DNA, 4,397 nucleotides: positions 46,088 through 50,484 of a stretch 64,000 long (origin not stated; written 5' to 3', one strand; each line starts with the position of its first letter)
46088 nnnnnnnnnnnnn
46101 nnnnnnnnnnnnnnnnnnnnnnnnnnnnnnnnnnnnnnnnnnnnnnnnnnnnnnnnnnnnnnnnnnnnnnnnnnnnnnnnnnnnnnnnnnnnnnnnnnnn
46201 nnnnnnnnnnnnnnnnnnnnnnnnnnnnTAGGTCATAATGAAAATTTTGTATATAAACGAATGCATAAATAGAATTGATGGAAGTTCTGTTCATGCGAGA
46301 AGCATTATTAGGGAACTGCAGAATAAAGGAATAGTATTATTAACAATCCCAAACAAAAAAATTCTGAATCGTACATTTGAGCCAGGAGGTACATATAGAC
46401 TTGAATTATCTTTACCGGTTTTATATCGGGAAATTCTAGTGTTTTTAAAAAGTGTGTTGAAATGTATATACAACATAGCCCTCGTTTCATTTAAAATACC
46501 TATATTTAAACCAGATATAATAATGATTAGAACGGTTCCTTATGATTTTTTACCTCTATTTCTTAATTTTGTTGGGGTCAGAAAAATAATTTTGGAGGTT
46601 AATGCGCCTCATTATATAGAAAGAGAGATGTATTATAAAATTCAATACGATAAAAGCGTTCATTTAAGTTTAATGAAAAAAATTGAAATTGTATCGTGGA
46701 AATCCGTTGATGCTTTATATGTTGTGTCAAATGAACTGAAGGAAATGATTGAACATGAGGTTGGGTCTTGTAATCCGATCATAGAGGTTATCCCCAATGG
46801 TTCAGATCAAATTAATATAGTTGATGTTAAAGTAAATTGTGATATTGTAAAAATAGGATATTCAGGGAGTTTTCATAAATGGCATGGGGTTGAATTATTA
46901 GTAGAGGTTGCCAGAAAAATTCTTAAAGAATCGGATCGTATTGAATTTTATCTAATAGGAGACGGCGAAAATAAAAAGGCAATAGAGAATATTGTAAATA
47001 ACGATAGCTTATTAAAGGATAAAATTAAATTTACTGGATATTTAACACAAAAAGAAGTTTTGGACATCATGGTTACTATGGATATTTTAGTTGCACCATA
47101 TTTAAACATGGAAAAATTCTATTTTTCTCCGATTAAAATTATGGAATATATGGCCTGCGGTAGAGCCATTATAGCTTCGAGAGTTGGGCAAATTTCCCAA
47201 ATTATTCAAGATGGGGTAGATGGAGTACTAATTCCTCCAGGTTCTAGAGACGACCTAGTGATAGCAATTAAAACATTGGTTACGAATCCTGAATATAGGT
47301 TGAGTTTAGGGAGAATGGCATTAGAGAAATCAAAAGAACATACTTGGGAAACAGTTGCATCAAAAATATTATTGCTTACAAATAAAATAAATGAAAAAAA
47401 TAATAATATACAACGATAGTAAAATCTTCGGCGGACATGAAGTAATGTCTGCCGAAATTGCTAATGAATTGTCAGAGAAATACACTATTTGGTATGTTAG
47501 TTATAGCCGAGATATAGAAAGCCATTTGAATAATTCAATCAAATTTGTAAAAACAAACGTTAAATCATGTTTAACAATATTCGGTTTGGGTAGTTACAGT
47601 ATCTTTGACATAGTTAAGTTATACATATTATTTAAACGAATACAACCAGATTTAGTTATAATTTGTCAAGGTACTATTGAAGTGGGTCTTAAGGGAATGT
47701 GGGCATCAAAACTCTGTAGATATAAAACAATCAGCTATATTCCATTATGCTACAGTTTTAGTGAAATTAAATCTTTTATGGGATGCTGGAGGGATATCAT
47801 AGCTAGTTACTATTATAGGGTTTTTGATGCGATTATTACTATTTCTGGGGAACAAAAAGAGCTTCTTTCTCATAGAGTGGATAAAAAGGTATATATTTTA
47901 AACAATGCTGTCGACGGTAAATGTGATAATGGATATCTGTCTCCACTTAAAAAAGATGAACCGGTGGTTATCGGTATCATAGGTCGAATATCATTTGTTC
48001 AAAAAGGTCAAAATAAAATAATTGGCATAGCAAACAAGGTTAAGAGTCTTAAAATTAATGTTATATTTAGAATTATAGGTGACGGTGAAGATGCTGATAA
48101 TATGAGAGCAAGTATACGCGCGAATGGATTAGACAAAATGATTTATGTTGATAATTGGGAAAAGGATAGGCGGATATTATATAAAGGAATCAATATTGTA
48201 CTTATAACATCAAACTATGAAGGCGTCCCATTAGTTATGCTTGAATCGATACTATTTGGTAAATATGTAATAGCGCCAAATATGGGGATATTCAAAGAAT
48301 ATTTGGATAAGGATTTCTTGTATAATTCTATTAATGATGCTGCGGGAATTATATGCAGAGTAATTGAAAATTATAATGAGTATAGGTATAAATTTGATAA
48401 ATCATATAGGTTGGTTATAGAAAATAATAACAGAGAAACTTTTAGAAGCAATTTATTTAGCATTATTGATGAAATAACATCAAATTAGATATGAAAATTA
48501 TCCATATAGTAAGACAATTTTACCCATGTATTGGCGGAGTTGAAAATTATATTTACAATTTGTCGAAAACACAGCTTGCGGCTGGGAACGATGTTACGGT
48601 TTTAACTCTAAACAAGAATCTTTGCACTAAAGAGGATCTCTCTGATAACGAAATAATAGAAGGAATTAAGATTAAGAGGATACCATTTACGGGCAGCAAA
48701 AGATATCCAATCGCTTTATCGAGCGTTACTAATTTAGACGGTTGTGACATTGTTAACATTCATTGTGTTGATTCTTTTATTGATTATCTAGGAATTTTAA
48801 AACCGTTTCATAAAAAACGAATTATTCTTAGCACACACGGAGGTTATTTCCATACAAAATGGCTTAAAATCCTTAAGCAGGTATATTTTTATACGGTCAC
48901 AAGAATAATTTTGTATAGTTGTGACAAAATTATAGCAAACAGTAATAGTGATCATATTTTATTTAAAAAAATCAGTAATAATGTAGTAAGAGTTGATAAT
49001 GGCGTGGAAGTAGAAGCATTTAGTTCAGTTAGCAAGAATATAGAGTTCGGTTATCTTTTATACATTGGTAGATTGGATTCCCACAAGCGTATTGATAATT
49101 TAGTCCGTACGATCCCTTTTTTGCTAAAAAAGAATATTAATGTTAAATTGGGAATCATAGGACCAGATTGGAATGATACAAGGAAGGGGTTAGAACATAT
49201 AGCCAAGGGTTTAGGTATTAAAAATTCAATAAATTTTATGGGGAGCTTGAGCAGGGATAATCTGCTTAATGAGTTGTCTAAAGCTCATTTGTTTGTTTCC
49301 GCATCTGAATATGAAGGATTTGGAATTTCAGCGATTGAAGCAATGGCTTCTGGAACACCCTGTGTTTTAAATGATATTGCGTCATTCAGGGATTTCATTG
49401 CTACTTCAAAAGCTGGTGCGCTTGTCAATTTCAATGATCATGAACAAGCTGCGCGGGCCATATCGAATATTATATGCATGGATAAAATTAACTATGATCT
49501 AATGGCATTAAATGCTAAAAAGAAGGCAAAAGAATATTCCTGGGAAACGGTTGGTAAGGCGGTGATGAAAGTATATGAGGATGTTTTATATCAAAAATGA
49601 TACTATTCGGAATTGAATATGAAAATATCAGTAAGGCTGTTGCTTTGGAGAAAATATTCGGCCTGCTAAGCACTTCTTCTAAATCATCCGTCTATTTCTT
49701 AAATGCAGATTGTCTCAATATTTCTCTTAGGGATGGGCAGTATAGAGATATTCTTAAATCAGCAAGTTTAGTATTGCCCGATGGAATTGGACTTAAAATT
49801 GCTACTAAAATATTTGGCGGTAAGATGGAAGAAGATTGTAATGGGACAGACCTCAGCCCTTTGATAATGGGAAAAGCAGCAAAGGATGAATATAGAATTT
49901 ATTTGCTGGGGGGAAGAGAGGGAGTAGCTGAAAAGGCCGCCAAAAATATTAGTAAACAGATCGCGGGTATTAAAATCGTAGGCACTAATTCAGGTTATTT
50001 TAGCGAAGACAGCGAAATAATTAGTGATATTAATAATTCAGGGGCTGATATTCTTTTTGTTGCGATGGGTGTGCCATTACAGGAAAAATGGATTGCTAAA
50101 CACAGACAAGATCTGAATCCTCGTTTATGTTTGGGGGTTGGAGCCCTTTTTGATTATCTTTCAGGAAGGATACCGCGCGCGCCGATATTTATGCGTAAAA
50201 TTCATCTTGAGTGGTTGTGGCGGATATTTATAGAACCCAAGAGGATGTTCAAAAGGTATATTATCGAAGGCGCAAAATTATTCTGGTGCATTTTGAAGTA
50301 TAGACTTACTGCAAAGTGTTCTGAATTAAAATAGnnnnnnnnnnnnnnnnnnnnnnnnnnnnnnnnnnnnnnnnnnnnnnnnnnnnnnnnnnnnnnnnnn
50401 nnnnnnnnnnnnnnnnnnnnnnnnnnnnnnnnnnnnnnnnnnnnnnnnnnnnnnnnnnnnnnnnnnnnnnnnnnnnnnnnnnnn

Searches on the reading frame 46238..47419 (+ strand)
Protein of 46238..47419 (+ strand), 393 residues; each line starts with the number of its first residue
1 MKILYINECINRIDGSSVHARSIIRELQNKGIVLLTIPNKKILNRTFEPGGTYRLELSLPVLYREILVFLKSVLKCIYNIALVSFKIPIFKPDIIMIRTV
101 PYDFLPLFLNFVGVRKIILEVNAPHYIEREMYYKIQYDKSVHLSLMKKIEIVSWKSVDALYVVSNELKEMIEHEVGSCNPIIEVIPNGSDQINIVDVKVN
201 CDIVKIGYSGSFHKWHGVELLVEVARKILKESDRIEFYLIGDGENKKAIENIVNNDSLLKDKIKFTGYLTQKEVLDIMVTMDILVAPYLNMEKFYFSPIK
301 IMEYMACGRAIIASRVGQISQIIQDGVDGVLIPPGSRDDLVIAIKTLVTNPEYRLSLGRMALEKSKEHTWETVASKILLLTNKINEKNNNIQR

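Call 8: search_protein_families(library=pfam, proteins=[window:46238-47419:+])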
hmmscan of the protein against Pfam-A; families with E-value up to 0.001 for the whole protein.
window:46238-47419:+ (393 aa): 4 families
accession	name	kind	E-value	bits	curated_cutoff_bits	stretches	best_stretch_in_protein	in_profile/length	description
PF13692.12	Glyco_trans_1_4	-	3.3e-29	102.4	27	1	205-350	3-142/142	Glycosyl transferases group 1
PF00534.26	Glycos_transf_1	-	7.2e-25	87.9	26.4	1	205-361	17-169/172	Glycosyl transferases group 1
PF13524.12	Glyco_trans_1_2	-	5.6e-10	39.8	25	1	228-378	9-143/144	Glycosyl transferase-like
PF13439.12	Glyco_transf_4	-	1.9e-06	28.5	28.5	1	14-190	2-167/170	Glycosyltransferase Family 4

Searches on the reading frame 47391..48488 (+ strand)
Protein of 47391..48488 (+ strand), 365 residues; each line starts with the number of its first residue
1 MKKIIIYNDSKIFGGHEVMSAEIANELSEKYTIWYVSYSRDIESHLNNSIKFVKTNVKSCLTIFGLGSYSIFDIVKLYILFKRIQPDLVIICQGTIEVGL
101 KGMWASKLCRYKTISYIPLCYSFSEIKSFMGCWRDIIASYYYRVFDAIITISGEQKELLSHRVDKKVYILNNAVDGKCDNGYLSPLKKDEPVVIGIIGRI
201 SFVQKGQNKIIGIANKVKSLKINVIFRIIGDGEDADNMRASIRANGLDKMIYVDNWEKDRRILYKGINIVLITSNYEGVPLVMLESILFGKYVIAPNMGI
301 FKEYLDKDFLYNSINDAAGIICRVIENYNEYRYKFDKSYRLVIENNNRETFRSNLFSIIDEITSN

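Call 8: search_protein_families(library=pfam, proteins=[window:47391-48488:+])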
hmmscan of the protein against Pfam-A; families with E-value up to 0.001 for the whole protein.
window:47391-48488:+ (365 aa): 3 families
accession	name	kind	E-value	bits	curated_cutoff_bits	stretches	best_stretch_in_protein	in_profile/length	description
PF00534.26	Glycos_transf_1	-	2.6e-16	60.1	26.4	1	186-309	10-135/172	Glycosyl transferases group 1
PF13692.12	Glyco_trans_1_4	-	1.5e-12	48.4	27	1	193-324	3-139/142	Glycosyl transferases group 1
PF13439.12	Glyco_transf_4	-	1.1e-06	29.2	28.5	1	14-175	2-167/170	Glycosyltransferase Family 4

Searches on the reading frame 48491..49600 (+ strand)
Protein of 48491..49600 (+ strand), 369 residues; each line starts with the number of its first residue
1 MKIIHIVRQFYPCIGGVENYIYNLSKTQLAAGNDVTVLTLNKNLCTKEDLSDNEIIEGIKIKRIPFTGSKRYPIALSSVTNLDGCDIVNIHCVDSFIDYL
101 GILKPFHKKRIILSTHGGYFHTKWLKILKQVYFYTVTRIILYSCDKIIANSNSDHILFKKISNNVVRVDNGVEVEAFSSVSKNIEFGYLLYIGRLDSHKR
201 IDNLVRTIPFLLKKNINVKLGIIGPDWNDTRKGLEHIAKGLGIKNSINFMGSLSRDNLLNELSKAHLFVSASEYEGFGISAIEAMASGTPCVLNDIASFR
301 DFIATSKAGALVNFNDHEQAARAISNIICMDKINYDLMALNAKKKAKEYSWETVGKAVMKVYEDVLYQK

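Call 9: search_protein_families(library=pfam, proteins=[window:48491-49600:+])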
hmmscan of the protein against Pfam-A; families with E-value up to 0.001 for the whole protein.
window:48491-49600:+ (369 aa): 4 families
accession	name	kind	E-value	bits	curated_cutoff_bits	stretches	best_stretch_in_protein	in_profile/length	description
PF00534.26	Glycos_transf_1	-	1.3e-32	113.2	26.4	1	185-331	14-159/172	Glycosyl transferases group 1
PF13692.12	Glyco_trans_1_4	-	1.1e-26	94.2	27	1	189-328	4-140/142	Glycosyl transferases group 1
PF13439.12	Glyco_transf_4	-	3e-15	57.1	28.5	1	14-175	1-169/170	Glycosyltransferase Family 4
PF20706.3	GT4-conflict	-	4e-10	39.7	26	1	164-306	173-323/385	Family 4 Glycosyltransferase in conflict systems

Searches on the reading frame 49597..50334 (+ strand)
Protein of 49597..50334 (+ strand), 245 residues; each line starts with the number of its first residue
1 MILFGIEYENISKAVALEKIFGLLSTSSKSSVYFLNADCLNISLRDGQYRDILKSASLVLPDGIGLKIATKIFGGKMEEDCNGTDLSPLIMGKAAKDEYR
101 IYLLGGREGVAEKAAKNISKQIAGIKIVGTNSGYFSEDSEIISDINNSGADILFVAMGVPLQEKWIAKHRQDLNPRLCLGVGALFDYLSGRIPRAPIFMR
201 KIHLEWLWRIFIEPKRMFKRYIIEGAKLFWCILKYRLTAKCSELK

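Call 9: search_protein_families(library=pfam, proteins=[window:49597-50334:+])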
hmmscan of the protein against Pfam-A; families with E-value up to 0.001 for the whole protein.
window:49597-50334:+ (245 aa): 1 family
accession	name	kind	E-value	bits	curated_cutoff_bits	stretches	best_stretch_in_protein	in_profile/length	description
PF03808.19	Glyco_tran_WecG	-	1.5e-61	207.5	27.4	1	56-221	1-168/168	Glycosyl transferase WecG/TagA/CpsF family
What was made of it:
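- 49597..50334 (+): Cassette gene 7: WecG/TagA-family (GT26) glycosyltransferase, the last complete low-GC gene. PF03808, E 1.5e-61 (call 9).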
